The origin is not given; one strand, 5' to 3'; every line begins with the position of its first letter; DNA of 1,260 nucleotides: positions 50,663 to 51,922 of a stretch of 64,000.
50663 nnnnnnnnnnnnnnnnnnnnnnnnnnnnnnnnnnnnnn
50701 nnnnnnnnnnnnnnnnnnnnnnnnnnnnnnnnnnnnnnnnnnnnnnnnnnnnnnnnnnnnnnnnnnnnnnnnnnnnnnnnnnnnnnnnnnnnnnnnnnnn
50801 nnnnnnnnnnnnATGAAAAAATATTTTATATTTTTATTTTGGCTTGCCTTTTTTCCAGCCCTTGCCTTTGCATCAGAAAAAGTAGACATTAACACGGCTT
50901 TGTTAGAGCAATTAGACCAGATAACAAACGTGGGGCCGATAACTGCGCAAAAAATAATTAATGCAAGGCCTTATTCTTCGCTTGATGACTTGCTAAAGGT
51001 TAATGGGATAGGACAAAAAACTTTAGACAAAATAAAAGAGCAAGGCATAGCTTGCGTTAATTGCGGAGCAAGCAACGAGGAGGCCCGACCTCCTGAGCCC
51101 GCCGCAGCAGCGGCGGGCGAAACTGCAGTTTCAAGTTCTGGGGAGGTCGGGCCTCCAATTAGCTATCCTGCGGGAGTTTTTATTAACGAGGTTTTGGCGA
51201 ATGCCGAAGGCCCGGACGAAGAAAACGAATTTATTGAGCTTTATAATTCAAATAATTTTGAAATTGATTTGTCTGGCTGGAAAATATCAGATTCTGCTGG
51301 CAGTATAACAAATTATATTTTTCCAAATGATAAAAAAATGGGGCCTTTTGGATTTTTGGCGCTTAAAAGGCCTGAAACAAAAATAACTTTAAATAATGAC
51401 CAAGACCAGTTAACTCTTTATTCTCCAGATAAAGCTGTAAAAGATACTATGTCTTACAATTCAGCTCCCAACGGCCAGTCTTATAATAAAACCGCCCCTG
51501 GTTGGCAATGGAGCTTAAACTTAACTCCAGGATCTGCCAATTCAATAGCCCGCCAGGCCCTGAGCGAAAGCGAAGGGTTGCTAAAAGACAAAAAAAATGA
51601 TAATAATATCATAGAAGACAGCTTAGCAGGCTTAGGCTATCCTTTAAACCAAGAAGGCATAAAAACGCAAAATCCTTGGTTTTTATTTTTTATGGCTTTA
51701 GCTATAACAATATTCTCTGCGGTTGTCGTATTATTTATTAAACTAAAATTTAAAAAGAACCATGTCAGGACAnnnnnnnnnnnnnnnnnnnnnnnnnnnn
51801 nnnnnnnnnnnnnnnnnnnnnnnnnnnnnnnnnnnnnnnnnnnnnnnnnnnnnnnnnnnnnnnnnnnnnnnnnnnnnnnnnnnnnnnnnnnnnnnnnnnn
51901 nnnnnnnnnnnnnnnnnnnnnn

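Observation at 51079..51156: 78-nt triple-nested GC-rich palindrome translated inside the ComEA-like/lamin-tail protein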

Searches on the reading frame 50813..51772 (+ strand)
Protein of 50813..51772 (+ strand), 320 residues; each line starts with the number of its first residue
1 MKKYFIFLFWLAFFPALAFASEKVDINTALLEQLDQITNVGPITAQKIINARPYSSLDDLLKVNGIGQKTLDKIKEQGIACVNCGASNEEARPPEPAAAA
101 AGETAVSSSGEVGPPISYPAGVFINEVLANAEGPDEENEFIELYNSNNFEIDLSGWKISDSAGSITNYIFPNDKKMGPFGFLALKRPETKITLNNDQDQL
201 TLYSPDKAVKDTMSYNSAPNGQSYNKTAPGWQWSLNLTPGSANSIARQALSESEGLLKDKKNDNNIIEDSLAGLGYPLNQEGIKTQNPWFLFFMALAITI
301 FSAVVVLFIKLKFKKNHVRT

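Call 11: find_homologous_proteins(query=window:50813-51772:+)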
Query window:50813-51772:+ (320 aa): 617 proteins with E <= 0.001 among 8000 candidates; the best 120 are listed.
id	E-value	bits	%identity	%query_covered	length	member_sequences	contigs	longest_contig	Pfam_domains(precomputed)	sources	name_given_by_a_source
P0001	3.1e-210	715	100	100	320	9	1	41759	PF06514.18,PF00932.26,PF12836.14,PF00633.30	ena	-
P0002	2.1e-115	403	58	99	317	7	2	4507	PF14520.13,PF00932.26,PF12836.14,PF00633.30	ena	-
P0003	2.3e-113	397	61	99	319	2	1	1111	PF14520.13,PF00932.26,PF12836.14,PF00633.30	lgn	-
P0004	4.2e-107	376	55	100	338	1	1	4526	PF06514.18,PF14520.13,PF00932.26,PF12836.14,PF00633.30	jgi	jgi:competence ComEA-like helix-hairpin-helix protein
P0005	1.3e-101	358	57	93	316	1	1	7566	PF14520.13,PF00932.26,PF12836.14,PF00633.30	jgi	jgi:competence ComEA-like helix-hairpin-helix protein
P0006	5.1e-99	350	54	100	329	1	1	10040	PF06514.18,PF14520.13,PF00932.26,PF12836.14,PF00633.30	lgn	-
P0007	2.0e-98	348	54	94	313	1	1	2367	PF14520.13,PF00932.26,PF12836.14,PF00633.30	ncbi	-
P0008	6.1e-98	346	54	100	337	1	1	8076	PF06514.18,PF14520.13,PF00932.26,PF12836.14,PF00633.30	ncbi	-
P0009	1.3e-97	345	55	100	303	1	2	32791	PF14520.13,PF00932.26,PF12836.14,PF00633.30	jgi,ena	-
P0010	2.0e-96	341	52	93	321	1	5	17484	PF12826.14,PF06514.18,PF14520.13,PF00932.26,PF12836.14,PF00633.30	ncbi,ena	-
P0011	5.4e-96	340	54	96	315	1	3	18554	PF06514.18,PF14520.13,PF00932.26,PF12836.14,PF00633.30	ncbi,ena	-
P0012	8.7e-96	339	57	96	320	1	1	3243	PF14520.13,PF00932.26,PF12836.14,PF00633.30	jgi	jgi:hypothetical protein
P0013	2.2e-95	338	53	96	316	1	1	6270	PF14520.13,PF00932.26,PF12836.14,PF00633.30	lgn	-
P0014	1.2e-94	335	50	100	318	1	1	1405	PF06514.18,PF14520.13,PF00932.26,PF12836.14,PF00633.30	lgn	-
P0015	1.7e-93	331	53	100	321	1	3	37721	PF14520.13,PF00932.26,PF12836.14,PF00633.30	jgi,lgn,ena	-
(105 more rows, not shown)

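Call 12: search_protein_families(library=pfam, proteins=[window:50813-51772:+], max_evalue=0.01)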
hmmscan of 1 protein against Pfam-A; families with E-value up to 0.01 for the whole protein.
window:50813-51772:+ (320 aa): 7 families
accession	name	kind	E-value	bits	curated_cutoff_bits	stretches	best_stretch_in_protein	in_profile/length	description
PF00932.25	LTD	-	1.5e-16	61.2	34.3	1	119-216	5-108/109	Lamin Tail Domain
PF12836.13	HHH_3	-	5.2e-15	55.7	27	1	21-76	3-62/65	Helix-hairpin-helix motif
PF00633.29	HHH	-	6.5e-08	32.5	24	1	56-75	9-28/30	Helix-hairpin-helix motif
PF06514.17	PsbU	-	6.6e-06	26.5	24.5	1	20-72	11-63/93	Photosystem II 12 kDa extrinsic protein (PsbU)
PF14520.12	HHH_5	-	7.6e-05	23.5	27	0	58-79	2-23/57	Helix-hairpin-helix domain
PF12826.13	HHH_2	-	0.002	18.7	27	0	26-49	29-52/64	Helix-hairpin-helix motif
PF14716.13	HHH_8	-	0.0062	17.3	30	0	53-76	43-66/73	Helix-hairpin-helix domain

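Call 16: find_encoding_contigs(protein=P0004, flank=3000, max_places=2)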
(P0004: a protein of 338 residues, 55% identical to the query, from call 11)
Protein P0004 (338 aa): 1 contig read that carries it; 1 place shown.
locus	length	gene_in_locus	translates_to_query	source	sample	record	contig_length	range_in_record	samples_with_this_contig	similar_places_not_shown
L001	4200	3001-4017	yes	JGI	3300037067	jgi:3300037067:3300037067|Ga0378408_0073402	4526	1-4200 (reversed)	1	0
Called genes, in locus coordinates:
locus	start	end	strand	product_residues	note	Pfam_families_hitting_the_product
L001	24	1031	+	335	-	PF06068:TIP49 (weak), PF05496:RuvB_N, PF00004:AAA, PF07728:AAA_5, PF17864:AAA_lid_4, PF05491:WHD_RuvB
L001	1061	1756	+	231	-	-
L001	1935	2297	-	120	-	-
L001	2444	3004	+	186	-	PF06325:PrmA (weak), PF13489:Methyltransf_23 (weak), PF13847:Methyltransf_31, PF08241:Methyltransf_11 (weak), PF13649:Methyltransf_25 (weak)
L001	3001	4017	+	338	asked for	PF06514:PsbU (weak), PF14520:HHH_5 (faint), PF00633:HHH (faint), PF12836:HHH_3, PF00932:LTD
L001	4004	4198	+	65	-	?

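Call 17: find_encoding_contigs(protein=P0007, flank=3000, max_places=2)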
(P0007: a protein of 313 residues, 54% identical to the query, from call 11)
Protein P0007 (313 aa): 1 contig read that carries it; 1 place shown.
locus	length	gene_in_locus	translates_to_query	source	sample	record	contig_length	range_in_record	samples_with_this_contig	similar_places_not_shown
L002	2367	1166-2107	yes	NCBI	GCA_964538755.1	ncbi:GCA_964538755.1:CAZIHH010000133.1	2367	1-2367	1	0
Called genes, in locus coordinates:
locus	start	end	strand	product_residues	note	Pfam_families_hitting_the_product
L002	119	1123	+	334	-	PF05496:RuvB_N, PF00004:AAA, PF07728:AAA_5 (weak), PF17864:AAA_lid_4, PF05491:WHD_RuvB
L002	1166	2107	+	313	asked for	PF12836:HHH_3, PF14520:HHH_5 (faint), PF00633:HHH (weak), PF00932:LTD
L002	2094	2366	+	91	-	?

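Call 18: find_encoding_contigs(protein=P0015, flank=3000, max_places=2)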
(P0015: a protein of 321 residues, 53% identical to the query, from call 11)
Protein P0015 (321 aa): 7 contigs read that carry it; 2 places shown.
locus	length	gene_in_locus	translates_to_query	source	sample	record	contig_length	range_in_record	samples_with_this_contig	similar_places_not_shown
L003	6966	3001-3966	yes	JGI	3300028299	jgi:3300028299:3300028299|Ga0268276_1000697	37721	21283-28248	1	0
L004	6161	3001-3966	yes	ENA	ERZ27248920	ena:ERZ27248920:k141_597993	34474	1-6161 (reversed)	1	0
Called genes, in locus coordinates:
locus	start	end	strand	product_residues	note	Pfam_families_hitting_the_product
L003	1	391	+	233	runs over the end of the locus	-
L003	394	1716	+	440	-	PF00437:T2SSE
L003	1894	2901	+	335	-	PF05496:RuvB_N, PF00004:AAA, PF07728:AAA_5, PF17864:AAA_lid_4, PF05491:WHD_RuvB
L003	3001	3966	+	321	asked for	PF00633:HHH (faint), PF12836:HHH_3, PF14520:HHH_5 (weak), PF00932:LTD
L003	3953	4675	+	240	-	PF20772:TACO1_YebC_N, PF01709:Transcrip_reg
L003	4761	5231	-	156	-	-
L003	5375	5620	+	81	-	PF15919:HicB_lk_antitox, PF21748:UPF0150 (weak)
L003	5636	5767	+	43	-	-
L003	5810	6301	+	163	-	PF02075:RuvC, PF04848:Pox_A22 (weak)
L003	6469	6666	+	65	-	-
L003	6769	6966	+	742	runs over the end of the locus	PF00912:Transgly, PF00905:Transpeptidase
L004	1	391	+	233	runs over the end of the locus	-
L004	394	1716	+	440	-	PF00437:T2SSE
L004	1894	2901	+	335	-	PF05496:RuvB_N, PF00004:AAA, PF07728:AAA_5, PF17864:AAA_lid_4, PF05491:WHD_RuvB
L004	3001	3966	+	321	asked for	PF00633:HHH (faint), PF12836:HHH_3, PF14520:HHH_5 (weak), PF00932:LTD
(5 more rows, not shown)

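Call 19: find_encoding_contigs(protein=P0011, flank=3000, max_places=1)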
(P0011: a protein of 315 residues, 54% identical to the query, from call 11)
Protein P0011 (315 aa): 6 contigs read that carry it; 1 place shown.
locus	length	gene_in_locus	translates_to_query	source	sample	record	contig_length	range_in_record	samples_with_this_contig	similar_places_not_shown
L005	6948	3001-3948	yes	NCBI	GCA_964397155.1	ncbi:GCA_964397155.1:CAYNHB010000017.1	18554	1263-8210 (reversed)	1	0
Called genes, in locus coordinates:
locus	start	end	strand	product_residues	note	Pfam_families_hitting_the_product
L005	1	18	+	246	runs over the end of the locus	-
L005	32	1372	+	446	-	PF00437:T2SSE, PF25199:nSTAND_NTPase5 (weak)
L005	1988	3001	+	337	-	PF05496:RuvB_N, PF00004:AAA, PF07728:AAA_5 (weak), PF17864:AAA_lid_4, PF05491:WHD_RuvB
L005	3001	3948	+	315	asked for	PF06514:PsbU (weak), PF12836:HHH_3, PF00633:HHH (weak), PF14520:HHH_5, PF00932:LTD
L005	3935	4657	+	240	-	PF20772:TACO1_YebC_N, PF01709:Transcrip_reg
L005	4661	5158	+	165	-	PF02075:RuvC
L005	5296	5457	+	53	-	-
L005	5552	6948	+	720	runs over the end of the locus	PF00912:Transgly, PF00905:Transpeptidase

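Call 20: find_encoding_contigs(protein=P0013, flank=3000, max_places=1)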
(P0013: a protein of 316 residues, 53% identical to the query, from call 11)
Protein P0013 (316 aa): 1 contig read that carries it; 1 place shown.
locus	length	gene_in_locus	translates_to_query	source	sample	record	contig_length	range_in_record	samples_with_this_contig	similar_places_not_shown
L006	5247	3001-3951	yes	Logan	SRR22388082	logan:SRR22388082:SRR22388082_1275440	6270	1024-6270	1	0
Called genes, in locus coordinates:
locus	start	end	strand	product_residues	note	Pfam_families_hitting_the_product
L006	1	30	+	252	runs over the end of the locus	-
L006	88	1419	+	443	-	PF00437:T2SSE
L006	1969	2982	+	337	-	PF05496:RuvB_N, PF00004:AAA, PF07728:AAA_5 (weak), PF17864:AAA_lid_4, PF05491:WHD_RuvB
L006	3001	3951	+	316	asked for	PF12836:HHH_3, PF00633:HHH (weak), PF14520:HHH_5 (weak), PF00932:LTD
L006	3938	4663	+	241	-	PF20772:TACO1_YebC_N, PF01709:Transcrip_reg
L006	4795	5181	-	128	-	-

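Call 21: find_encoding_contigs(protein=P0005, flank=3000, max_places=1)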
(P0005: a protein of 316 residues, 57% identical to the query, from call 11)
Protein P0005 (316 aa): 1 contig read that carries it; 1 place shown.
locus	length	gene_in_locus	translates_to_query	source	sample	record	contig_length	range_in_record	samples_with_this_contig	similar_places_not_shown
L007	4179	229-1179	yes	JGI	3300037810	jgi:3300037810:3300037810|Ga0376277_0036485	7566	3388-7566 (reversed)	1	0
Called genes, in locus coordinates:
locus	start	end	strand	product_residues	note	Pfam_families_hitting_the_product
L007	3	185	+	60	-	?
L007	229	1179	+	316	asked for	PF12836:HHH_3, PF14520:HHH_5 (faint), PF00633:HHH (faint), PF00932:LTD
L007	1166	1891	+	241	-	PF20772:TACO1_YebC_N, PF01709:Transcrip_reg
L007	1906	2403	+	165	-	PF02075:RuvC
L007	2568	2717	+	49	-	-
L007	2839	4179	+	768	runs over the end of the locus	PF00912:Transgly, PF00905:Transpeptidase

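Call 43: find_encoding_contigs(protein=P0001, flank=10000, max_places=3)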
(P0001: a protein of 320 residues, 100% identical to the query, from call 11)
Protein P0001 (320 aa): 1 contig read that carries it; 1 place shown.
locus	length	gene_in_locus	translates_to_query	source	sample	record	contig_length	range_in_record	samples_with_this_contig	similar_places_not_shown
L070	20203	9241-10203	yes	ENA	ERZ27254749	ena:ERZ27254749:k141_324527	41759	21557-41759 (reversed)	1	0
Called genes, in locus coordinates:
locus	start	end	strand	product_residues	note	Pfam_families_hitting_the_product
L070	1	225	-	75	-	?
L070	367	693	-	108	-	PF03819:MazG, PF12643:MazG-like (weak)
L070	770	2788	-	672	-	PF03030:H_PPase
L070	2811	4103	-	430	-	PF08529:NusA_N, PF00575:S1 (weak), PF13184:KH_NusA_1st, PF26594:KH_NusA_2nd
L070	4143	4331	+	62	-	-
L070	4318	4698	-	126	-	PF02021:UPF0102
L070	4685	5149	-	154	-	PF02367:TsaE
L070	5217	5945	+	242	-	-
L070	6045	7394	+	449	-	PF00437:T2SSE, PF25199:nSTAND_NTPase5 (faint)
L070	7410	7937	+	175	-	PF01936:NYN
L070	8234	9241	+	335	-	PF05496:RuvB_N, PF06068:TIP49 (faint), PF00004:AAA, PF07728:AAA_5 (weak), PF17864:AAA_lid_4, PF05491:WHD_RuvB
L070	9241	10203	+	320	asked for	PF06514:PsbU (weak), PF12836:HHH_3, PF00633:HHH (faint), PF00932:LTD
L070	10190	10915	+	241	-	PF20772:TACO1_YebC_N, PF01709:Transcrip_reg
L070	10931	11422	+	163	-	PF02075:RuvC, PF04848:Pox_A22 (weak)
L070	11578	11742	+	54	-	-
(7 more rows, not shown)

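Call 47: list_cluster_members(proteins=[P0001])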
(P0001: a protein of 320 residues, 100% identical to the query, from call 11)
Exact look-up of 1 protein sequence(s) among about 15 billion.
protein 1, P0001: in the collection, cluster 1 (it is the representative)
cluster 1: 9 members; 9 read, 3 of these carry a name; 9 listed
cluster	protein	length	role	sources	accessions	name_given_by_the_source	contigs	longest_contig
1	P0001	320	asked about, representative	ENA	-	-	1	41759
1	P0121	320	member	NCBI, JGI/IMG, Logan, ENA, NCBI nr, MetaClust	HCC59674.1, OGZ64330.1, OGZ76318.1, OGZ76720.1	MAG: hypothetical protein A2402_03015 [Candidatus Staskawiczbacteria bacterium ... | MAG: hypothetical protein A2813_03210 [Candidatus Staskawiczbacteria bacterium ... | status=active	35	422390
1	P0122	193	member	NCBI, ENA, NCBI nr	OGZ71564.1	MAG: hypothetical protein A2891_02605 [Candidatus Staskawiczbacteria bacterium ...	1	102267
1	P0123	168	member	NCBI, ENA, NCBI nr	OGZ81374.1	MAG: hypothetical protein A2325_00635 [Candidatus Staskawiczbacteria bacterium ...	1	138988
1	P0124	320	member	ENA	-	-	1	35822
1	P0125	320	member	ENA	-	-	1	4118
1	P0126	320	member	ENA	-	-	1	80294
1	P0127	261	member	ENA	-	-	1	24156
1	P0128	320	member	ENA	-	-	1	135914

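Call 49: find_encoding_contigs(protein=P0126, flank=10000, max_places=1)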
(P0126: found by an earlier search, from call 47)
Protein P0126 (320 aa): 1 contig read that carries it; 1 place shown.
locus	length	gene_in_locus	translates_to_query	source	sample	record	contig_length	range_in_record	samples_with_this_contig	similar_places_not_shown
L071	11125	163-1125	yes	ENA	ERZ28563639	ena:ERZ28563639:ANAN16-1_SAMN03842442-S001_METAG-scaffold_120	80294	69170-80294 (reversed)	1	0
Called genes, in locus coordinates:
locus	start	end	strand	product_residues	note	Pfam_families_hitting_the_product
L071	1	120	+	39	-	?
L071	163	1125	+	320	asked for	PF06514:PsbU (weak), PF12836:HHH_3, PF14520:HHH_5 (faint), PF00633:HHH (faint), PF00932:LTD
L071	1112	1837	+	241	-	PF20772:TACO1_YebC_N, PF01709:Transcrip_reg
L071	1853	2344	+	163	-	PF02075:RuvC, PF04848:Pox_A22 (weak)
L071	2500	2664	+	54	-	-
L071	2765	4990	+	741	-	PF00912:Transgly, PF00905:Transpeptidase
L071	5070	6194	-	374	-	PF00712:DNA_pol3_beta, PF02767:DNA_pol3_beta_2, PF02768:DNA_pol3_beta_3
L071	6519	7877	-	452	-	PF11638:DnaA_N, PF01695:IstB_IS21, PF00308:Bac_DnaA, PF00004:AAA (weak), PF08299:Bac_DnaA_C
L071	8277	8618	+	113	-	PF00825:Ribonuclease_P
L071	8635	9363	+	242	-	PF02096:60KD_IMP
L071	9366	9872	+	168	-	PF01424:R3H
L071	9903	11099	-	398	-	-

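Call 50: find_encoding_contigs(protein=P0122, flank=3000, max_places=1)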
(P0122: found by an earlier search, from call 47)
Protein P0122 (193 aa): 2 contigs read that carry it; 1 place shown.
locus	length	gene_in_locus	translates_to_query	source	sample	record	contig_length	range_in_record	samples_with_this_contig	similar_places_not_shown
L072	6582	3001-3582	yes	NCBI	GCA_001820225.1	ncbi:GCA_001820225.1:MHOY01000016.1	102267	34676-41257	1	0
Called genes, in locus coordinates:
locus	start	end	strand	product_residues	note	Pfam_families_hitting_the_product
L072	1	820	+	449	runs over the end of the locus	PF00437:T2SSE, PF25199:nSTAND_NTPase5 (faint)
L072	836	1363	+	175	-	PF01936:NYN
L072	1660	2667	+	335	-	PF05496:RuvB_N, PF06068:TIP49 (faint), PF00004:AAA, PF07728:AAA_5 (weak), PF17864:AAA_lid_4, PF05491:WHD_RuvB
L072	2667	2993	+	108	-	-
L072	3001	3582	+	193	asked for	PF00932:LTD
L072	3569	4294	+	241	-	PF20772:TACO1_YebC_N, PF01709:Transcrip_reg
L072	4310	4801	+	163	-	PF02075:RuvC, PF04848:Pox_A22 (weak)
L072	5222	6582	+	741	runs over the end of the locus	PF00912:Transgly, PF00905:Transpeptidase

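Call 51: find_encoding_contigs(protein=P0128, flank=10000, max_places=1)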
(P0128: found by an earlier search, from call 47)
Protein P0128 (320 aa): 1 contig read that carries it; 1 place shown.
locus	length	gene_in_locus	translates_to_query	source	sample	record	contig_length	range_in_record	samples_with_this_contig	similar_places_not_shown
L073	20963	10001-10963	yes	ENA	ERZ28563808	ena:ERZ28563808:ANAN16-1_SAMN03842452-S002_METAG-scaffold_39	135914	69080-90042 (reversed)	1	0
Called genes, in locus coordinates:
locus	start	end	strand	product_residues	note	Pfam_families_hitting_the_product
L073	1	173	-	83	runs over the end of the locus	-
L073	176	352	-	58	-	-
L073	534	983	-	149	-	-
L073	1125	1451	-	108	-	PF03819:MazG, PF12643:MazG-like (weak)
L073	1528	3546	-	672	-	PF03030:H_PPase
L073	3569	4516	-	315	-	PF08529:NusA_N, PF00575:S1 (weak), PF13184:KH_NusA_1st, PF26594:KH_NusA_2nd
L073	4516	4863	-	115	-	-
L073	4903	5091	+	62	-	-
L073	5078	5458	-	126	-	PF02021:UPF0102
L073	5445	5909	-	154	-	PF02367:TsaE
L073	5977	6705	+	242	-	-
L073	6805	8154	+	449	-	PF00437:T2SSE, PF25199:nSTAND_NTPase5 (faint)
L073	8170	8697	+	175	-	PF01936:NYN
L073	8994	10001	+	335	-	PF05496:RuvB_N, PF06068:TIP49 (faint), PF00004:AAA, PF07728:AAA_5 (weak), PF17864:AAA_lid_4, PF05491:WHD_RuvB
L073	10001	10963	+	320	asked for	PF06514:PsbU (weak), PF12836:HHH_3, PF00633:HHH (faint), PF00932:LTD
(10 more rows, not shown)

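Call 97: predict_structure(alignment_id=A1)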
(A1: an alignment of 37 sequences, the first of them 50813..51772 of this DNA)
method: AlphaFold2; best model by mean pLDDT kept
length: 320 residues; sequences in the alignment: 37
mean_pLDDT: 73.4   pTM: 0.44
mean pLDDT of the five models: 73.4, 73.2, 72.5, 71.6, 69.6
residues with pLDDT >= 90: 110; 70-90: 99; 50-70: 39; < 50: 72
segments of 3 or more residues with pLDDT < 50: 87-113, 247-286
pLDDT, mean of each block of 10 residues (from residue 1): 68 57 86 89 92 93 94 92 62 39 38 56 90 74 91 93 83 90 85 87 92 90 87 83 52 35 30 29 53 88 87 64
secondary structure, 60 per line:
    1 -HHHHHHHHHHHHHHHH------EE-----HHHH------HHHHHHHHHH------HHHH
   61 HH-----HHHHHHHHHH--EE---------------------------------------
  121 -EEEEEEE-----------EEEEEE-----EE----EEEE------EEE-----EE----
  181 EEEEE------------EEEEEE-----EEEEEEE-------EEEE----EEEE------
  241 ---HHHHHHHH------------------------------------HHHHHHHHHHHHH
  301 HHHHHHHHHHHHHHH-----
elements in order: H2-17 H31-34 H41-50 H57-62 H68-77 E122-128 E140-145 E157-160 E167-169 E181-185 E198-203 E209-215 E223-226 E231-234 H244-251 H288-315
